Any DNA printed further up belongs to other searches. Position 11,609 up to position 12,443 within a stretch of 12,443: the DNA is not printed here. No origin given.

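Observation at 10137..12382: Co-oriented cassette: T4-type Pnkp (end-healing kinase/phosphatase), a ParB-like nuclease and an unknown 207-aa protein. Candidate nucleic-acid repair or counter-defence module.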

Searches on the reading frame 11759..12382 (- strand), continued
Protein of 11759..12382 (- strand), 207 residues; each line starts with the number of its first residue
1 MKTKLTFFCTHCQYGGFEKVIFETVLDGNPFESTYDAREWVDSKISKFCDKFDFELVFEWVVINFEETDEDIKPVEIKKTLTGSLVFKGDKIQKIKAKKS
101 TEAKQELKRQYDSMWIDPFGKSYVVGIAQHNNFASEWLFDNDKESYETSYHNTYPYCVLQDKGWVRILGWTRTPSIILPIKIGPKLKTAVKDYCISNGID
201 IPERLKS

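Call 54: find_encoding_contigs(protein=P0002, flank=8000, max_places=2)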
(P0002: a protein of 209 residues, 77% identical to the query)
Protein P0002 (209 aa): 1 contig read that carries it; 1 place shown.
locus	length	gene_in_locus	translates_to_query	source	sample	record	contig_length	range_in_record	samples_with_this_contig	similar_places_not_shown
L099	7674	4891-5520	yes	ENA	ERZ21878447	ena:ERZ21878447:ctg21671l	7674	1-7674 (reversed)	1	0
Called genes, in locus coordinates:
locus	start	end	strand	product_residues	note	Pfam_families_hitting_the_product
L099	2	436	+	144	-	?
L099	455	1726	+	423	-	PF00438:S-AdoMet_synt_N, PF02772:S-AdoMet_synt_M, PF02773:S-AdoMet_synt_C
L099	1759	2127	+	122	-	-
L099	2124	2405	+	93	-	-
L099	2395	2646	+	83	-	-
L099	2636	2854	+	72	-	-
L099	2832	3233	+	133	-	PF09424:YqeY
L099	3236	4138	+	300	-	-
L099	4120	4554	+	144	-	PF05869:Dam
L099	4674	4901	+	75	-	-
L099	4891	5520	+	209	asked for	-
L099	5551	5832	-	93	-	-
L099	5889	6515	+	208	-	PF09414:RNA_ligase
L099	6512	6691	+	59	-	-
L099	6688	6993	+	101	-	-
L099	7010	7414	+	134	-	PF13671:AAA_33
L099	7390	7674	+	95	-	?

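Call 64: search_protein_families(library=pfam, proteins=[L097:2807-3076:+, L097:3079-3336:+, L097:3321-3602:+, L097:4863-5102:+], max_evalue=0.01)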
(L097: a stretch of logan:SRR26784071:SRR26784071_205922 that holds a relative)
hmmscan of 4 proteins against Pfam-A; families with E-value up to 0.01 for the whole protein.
L097:2807-3076:+ (90 aa): 0 families

L097:3079-3336:+ (86 aa): 0 families

L097:3321-3602:+ (94 aa): 0 families

L097:4863-5102:+ (80 aa): 0 families

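Call 67: find_encoding_contigs(protein=P0010, flank=6000, max_places=2)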
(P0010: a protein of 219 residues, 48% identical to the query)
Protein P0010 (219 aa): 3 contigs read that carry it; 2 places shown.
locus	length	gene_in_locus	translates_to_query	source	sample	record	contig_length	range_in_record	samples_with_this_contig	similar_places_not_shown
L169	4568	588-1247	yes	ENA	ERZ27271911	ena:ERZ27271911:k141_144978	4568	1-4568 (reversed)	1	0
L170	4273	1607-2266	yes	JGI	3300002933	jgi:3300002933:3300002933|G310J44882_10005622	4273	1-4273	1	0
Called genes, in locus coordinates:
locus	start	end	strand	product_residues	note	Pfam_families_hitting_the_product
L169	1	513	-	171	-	?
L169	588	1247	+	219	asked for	-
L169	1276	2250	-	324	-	PF02739:5_3_exonuc_N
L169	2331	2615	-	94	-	-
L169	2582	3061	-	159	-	-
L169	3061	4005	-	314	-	PF00004:AAA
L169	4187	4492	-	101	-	-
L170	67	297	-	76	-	-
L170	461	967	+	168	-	PF01467:CTP_transf_like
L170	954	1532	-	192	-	-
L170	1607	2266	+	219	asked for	-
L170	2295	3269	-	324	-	PF02739:5_3_exonuc_N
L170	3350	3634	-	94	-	-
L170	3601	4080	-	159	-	-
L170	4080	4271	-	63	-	?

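Call 68: find_encoding_contigs(protein=P0013, flank=6000, max_places=2)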
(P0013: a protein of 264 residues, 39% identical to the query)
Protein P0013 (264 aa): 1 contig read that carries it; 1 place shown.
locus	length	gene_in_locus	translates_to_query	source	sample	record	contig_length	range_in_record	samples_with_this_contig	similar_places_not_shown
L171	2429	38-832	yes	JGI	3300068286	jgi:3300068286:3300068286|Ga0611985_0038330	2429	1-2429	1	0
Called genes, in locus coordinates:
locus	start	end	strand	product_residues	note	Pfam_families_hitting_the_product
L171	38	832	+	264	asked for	-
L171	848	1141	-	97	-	-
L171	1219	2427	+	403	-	?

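Call 69: find_encoding_contigs(protein=P0004, flank=6000, max_places=2)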
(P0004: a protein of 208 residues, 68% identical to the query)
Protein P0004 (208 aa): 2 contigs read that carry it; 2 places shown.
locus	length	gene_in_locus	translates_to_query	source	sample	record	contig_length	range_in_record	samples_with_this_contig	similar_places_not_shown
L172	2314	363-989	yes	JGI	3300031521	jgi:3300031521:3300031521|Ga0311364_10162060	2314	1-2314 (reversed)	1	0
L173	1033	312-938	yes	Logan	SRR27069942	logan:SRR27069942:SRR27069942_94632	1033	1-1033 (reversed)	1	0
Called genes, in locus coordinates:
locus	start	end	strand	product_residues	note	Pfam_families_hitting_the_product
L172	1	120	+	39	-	?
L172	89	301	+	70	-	-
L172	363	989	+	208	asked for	-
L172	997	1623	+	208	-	PF09414:RNA_ligase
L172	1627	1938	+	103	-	-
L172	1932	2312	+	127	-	?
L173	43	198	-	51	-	PF12728:HTH_17, PF13411:MerR_1, PF00376:MerR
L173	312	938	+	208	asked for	-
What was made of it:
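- L099 and L172: p207 - Rnl - HNH - Pnkp (calls 54, 69).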

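Call 70: search_protein_families(library=pfam, proteins=[L171:1219-2427:+, L098:4450-5088:-, L098:341-1117:+], max_evalue=0.01)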
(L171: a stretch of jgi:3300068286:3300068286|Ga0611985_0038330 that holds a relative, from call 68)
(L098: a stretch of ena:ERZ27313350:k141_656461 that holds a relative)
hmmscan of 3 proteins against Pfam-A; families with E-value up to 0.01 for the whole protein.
L171:1219-2427:+ (403 aa): 2 families
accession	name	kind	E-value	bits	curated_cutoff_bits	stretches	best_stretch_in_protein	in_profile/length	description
PF13620.12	CarboxypepD_reg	-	1.2e-05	26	32.3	1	215-272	19-82/82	Carboxypeptidase regulatory-like domain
PF13715.12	CarbopepD_reg_2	-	2.7e-05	24.6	32.2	1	207-272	9-77/88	CarboxypepD_reg-like domain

L098:4450-5088:- (213 aa): 0 families

L098:341-1117:+ (258 aa): 0 families

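Call 78: search_protein_families(library=pfam, alignment_id=A5, max_evalue=0.01)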
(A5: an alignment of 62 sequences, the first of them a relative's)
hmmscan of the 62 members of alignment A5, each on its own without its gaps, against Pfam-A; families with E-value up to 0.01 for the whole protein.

A. member 1, P0154 (101 aa): 0 families

B. families by the number of members that match (of 62 scanned): 7 families
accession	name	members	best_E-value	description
PF06698.16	DUF1192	4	1.3e-05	Protein of unknown function (DUF1192)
PF05565.16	Sipho_Gp157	1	0.00022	Siphovirus Gp157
PF17675.6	APG6_N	1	0.00061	Apg6 coiled-coil region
PF24316.1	Tli3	1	0.0027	T6SS Tli3 immunity protein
PF13056.11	DUF3918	1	0.0033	Protein of unknown function (DUF3918)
PF16282.11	SANT_DAMP1_like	1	0.0036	SANT/Myb-like domain of DAMP1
PF01070.24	FMN_dh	1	0.0046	FMN-dependent dehydrogenase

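Call 79: search_protein_families(library=phrogs, alignment_id=A5, max_evalue=0.001)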
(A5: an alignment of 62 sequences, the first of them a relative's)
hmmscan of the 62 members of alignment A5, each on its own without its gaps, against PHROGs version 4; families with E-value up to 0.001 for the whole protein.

A. member 1, P0154 (101 aa): 0 families

B. families by the number of members that match (of 62 scanned): 3 families
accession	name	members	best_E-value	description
phrog_31560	-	14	7.9e-08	-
phrog_253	-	1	0.0002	Mu Gam-like end protection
phrog_36872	-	1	0.0003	-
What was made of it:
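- Tried and rejected: PHROGs gave only phrog_31560, function unknown (call 79).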

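Call 89: search_solved_structures(query=A5, max_evalue=10)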
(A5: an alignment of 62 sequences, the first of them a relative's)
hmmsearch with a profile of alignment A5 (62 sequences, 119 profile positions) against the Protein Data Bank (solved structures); distinct sequences matched with E-value up to 10: 7.
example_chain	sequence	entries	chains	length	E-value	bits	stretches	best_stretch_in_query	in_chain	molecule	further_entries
2jm1_A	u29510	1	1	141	0.09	16.2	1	10-60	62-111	Transcriptional regulator ATRX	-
2lbm_A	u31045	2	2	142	0.095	16.1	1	10-60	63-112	Transcriptional regulator ATRX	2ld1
3ql9_A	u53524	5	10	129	0.15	15.5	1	9-60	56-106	Transcriptional regulator ATRX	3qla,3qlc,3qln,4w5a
3f6o_A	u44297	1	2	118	0.25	14.7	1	57-108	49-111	Probable transcriptional regulator, ArsR family protein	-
7cfv_A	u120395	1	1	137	0.84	13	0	62-100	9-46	Spl DnaX mini-intein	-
5e32_A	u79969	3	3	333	1.2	12.5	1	49-112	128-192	Hemagglutinin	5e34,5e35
2d2s_A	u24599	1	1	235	1.2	12.5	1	54-112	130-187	Exocyst complex component EXO84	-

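Call 90: search_solved_structures(query=A4, max_evalue=10)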
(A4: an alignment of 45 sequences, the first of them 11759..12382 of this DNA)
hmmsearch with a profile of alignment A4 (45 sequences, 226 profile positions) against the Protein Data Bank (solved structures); distinct sequences matched with E-value up to 10: 2.
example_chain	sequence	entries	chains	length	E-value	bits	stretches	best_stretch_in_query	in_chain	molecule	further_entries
9mu7_E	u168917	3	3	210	0.78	12.5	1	5-83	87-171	DNA-directed RNA polymerase II subunit RPB5 | RPB5 homolog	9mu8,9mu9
8gyz_A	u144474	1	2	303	1.7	11.4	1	32-102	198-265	Transcription factor TGA7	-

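Call 91: search_protein_families(library=padloc, proteins=[window:11759-12382:-], max_evalue=0.01)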
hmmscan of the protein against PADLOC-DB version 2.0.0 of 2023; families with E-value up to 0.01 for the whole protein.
window:11759-12382:- (207 aa): 0 families
